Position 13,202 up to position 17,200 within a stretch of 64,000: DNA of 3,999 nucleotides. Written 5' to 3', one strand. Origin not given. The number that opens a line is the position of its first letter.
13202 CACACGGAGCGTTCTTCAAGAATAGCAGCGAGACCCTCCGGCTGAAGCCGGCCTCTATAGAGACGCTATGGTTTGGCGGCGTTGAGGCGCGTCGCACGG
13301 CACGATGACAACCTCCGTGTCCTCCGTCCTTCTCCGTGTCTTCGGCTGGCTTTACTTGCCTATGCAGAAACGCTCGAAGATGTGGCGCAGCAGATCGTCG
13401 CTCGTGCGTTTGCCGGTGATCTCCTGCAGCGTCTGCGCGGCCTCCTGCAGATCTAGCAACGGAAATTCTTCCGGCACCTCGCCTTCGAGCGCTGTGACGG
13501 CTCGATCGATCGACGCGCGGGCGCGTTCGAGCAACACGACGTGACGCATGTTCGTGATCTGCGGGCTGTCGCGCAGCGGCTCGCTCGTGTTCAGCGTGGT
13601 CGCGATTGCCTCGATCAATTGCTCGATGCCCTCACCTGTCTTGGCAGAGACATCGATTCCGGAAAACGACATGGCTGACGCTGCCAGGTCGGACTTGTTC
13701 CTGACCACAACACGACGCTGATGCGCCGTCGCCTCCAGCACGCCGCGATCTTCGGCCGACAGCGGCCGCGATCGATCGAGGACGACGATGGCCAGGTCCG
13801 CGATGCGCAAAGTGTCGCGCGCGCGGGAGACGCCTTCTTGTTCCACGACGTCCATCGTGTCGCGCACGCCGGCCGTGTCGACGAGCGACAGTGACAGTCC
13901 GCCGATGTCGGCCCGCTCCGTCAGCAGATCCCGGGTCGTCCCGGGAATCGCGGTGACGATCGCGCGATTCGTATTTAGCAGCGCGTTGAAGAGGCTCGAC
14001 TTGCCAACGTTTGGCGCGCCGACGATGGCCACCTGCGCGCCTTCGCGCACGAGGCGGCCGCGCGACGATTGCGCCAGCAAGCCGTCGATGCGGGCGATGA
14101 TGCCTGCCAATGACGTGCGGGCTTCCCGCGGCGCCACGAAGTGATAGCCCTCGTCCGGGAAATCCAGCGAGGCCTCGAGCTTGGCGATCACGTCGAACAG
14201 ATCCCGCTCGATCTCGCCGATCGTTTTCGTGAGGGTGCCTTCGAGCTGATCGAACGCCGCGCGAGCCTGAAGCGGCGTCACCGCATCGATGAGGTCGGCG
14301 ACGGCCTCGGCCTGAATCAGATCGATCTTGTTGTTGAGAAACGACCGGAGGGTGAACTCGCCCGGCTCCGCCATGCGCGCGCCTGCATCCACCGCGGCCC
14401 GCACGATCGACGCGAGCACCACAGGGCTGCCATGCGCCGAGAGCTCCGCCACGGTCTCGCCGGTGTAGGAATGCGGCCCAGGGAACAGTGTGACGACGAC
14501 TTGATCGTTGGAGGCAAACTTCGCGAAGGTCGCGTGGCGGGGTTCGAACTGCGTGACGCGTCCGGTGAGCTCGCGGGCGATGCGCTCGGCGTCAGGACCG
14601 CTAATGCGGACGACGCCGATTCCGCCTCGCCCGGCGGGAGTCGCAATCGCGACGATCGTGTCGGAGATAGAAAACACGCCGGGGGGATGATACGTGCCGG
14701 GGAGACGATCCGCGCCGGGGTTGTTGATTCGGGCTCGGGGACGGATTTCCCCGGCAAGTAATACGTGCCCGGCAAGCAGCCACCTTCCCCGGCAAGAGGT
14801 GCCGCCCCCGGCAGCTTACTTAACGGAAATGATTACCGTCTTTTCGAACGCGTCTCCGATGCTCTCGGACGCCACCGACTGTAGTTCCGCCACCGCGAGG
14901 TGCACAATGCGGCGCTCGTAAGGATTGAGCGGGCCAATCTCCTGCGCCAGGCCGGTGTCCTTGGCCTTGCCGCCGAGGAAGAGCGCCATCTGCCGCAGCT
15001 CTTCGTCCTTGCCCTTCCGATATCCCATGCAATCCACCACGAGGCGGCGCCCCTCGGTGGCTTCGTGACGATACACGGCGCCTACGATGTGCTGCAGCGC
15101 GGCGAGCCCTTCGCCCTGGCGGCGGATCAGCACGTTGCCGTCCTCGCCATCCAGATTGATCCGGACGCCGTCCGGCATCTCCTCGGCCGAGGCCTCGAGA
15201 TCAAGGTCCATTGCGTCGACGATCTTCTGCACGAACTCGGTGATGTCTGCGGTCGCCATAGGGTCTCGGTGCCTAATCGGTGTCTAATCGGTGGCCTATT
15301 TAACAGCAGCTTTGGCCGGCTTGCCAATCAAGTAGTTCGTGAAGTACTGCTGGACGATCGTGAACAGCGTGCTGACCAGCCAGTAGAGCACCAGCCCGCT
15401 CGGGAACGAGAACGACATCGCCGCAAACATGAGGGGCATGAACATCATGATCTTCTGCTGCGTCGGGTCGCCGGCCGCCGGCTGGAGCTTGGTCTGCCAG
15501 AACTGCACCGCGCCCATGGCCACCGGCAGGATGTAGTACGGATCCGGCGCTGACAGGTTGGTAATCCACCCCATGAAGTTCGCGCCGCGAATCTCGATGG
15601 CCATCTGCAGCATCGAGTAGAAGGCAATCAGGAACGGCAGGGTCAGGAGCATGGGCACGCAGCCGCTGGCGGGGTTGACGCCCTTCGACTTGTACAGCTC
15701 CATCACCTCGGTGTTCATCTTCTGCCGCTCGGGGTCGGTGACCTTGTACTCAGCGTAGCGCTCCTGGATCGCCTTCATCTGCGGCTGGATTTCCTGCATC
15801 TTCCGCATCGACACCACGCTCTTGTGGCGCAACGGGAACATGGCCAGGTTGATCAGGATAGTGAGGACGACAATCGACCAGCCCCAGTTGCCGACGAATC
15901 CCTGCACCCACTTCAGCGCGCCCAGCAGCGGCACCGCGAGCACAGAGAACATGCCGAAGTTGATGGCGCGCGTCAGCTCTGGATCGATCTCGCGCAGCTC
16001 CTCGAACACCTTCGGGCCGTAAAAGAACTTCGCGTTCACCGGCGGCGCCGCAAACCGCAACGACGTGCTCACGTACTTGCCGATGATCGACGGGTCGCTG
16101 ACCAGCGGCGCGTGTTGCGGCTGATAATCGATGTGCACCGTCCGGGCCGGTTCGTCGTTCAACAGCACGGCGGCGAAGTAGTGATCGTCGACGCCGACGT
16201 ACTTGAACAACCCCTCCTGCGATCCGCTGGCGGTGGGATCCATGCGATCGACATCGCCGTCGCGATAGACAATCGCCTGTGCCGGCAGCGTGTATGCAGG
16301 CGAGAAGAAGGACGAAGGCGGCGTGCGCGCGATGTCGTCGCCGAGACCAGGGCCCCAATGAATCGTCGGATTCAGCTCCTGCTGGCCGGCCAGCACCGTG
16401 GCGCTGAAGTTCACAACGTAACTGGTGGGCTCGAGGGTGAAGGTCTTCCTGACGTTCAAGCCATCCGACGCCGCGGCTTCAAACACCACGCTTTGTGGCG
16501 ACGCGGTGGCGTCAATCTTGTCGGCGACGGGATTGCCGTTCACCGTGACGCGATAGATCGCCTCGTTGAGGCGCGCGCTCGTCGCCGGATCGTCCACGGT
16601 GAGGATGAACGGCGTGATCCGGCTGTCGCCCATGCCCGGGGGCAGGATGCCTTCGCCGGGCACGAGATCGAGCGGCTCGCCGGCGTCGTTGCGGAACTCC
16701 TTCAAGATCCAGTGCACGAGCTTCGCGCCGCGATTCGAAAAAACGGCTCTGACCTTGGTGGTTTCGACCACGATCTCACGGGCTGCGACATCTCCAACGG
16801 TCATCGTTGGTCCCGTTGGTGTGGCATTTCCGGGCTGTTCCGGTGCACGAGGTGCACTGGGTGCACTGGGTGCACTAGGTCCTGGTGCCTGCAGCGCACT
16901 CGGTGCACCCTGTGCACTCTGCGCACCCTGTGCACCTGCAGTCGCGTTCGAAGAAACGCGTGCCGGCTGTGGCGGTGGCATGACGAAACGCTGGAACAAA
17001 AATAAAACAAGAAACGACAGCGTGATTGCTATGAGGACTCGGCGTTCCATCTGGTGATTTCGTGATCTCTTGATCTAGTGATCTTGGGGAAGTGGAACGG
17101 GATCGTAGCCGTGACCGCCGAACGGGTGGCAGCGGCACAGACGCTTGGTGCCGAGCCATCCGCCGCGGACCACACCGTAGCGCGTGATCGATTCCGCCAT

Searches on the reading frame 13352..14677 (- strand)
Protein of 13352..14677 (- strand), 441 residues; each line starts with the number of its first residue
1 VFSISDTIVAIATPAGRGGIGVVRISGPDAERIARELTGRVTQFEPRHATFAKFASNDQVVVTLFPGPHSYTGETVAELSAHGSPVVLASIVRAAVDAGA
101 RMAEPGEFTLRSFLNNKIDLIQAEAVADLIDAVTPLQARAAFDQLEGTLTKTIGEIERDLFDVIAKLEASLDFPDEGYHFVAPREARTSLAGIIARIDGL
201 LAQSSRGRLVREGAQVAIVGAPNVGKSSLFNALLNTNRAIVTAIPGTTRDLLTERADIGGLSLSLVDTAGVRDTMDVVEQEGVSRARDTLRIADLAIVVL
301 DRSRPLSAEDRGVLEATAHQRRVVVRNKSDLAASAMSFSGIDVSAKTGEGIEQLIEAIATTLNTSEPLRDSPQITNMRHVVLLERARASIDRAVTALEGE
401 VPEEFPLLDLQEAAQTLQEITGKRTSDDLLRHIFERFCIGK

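Call 17: search_protein_families(library=ncbifam, proteins=[window:13352-14677:-], max_evalue=0.00001)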
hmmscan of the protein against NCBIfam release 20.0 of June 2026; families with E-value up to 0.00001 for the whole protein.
window:13352-14677:- (441 aa): 14 families
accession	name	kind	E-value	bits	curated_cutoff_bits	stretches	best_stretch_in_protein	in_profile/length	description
NF003661.0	PRK05291.1-3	equivalog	3.2e-120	402.5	380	1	5-441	3-448/448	tRNA uridine-5-carboxymethylaminomethyl(34) synthesis GTPase MnmE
TIGR00450.1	mnmE_trmE_thdF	equivalog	5.5e-99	332.2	252.6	1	12-441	1-446/446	tRNA uridine-5-carboxymethylaminomethyl(34) synthesis GTPase MnmE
TIGR03594.1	GTPase_EngA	equivalog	6e-31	107.9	306.7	1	212-332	174-299/432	ribosome biogenesis GTPase Der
TIGR03918.1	GTP_HydF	equivalog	9.5e-23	80.7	325.55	1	214-365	8-170/392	[FeFe] hydrogenase H-cluster maturation GTPase HydF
NF007071.0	PRK09518.1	equivalog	1.5e-21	76.6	953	1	210-332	441-568/706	bifunctional cytidylate kinase/GTPase Der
NF000908.1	PRK00089.1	equivalog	1.8e-21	76.7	237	1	215-387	5-193/291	GTPase Era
NF002828.0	PRK03003.1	equivalog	3.2e-21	75.5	631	1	205-332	204-337/477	ribosome biogenesis GTPase Der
TIGR00231.1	small_GTP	domain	8.5e-21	74.4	42.5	1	214-354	4-139/164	GTP-binding protein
TIGR03596.1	GTPase_YlqF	equivalog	1.8e-15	57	208.2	1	186-271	87-173/276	ribosome biogenesis GTPase YlqF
TIGR00436.1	era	equivalog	1.5e-11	44.2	116.25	1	215-349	2-137/270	GTPase Era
TIGR00437.1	feoB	equivalog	1.3e-10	40.7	315.65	1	220-302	1-82/594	ferrous iron transport protein B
TIGR03156.1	GTP_HflX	equivalog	2.3e-08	33.3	216.75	1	203-361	179-350/351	GTPase HflX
TIGR03598.1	GTPase_YsxC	equivalog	3.4e-08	33.4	124.45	1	211-255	16-61/186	ribosome biogenesis GTP-binding protein YihA/YsxC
TIGR03597.1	GTPase_YqeH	equivalog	1.2e-07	31.3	297.4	1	211-275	153-219/361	ribosome biogenesis GTPase YqeH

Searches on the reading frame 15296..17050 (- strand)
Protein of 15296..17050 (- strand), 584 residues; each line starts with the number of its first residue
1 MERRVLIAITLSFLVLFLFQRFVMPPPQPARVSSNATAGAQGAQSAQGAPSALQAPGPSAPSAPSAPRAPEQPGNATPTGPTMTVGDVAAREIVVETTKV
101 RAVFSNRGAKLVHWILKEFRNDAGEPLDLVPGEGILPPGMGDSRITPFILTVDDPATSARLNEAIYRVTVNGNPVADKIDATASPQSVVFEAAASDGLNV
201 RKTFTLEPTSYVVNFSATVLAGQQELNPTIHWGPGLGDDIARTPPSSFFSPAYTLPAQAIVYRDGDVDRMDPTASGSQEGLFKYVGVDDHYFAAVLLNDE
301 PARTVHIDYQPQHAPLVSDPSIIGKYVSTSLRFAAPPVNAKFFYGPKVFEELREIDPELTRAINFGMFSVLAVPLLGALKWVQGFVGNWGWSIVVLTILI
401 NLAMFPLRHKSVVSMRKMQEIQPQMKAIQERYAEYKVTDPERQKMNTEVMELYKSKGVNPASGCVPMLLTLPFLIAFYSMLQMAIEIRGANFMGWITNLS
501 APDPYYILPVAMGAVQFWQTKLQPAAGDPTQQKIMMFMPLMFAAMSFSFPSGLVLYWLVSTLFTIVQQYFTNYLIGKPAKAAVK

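Call 17: search_protein_families(library=ncbifam, proteins=[window:15296-17050:-], max_evalue=0.00001)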
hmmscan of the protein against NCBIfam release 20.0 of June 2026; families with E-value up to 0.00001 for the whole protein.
window:15296-17050:- (584 aa): 23 families
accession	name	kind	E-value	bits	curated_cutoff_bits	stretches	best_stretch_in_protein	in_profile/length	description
NF002352.0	PRK01318.1-3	equivalog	5.7e-98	329.4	447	1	3-581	4-558/562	membrane protein insertase YidC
NF002357.0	PRK01318.2-4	equivalog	3.6e-93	313.1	479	1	283-580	242-521/532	membrane protein insertase YidC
NF002353.0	PRK01318.1-4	equivalog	3.6e-77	260.4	365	1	281-577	264-578/596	membrane protein insertase YidC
NF002351.0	PRK01318.1-1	equivalog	1.1e-73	248.8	740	1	334-570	298-529/545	membrane protein insertase YidC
TIGR03592.1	yidC_oxa1_cterm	subfamily_domain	1e-63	214.9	84.3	1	388-572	1-190/191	membrane protein insertase YidC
NF002354.0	PRK01318.2-1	equivalog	1.2e-63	215.5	1094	1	339-575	303-534/548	membrane protein insertase YidC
NF002356.0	PRK01318.2-3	equivalog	1.6e-60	205.2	460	1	1-575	1-575/627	membrane protein insertase YidC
NF002355.0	PRK01318.2-2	equivalog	4.4e-54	184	891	2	375-571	383-593/602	membrane protein insertase YidC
NF002168.0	PRK01001.1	equivalog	1.8e-48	165.5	670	1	358-575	540-778/795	membrane protein insertase YidC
NF002803.0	PRK02944.1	equivalog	3.8e-44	151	377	1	374-571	43-240/255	YidC family membrane integrase SpoIIIJ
TIGR03593.1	yidC_nterm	equivalog_domain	8.3e-40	137.5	58.25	1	3-387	2-363/363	membrane protein insertase YidC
NF002350.0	PRK01315.1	equivalog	9.2e-40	136.7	282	2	388-486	41-133/329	membrane protein insertase YidC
NF002358.0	PRK01318.2-5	equivalog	5.4e-36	124.5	605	1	363-572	315-536/545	membrane protein insertase YidC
NF002359.0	PRK01318.2-6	equivalog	1.3e-34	119.6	600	1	241-509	228-493/624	membrane protein insertase YidC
NF002687.0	PRK02463.1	equivalog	1.5e-26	93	425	1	370-575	40-251/307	membrane protein insertase YidC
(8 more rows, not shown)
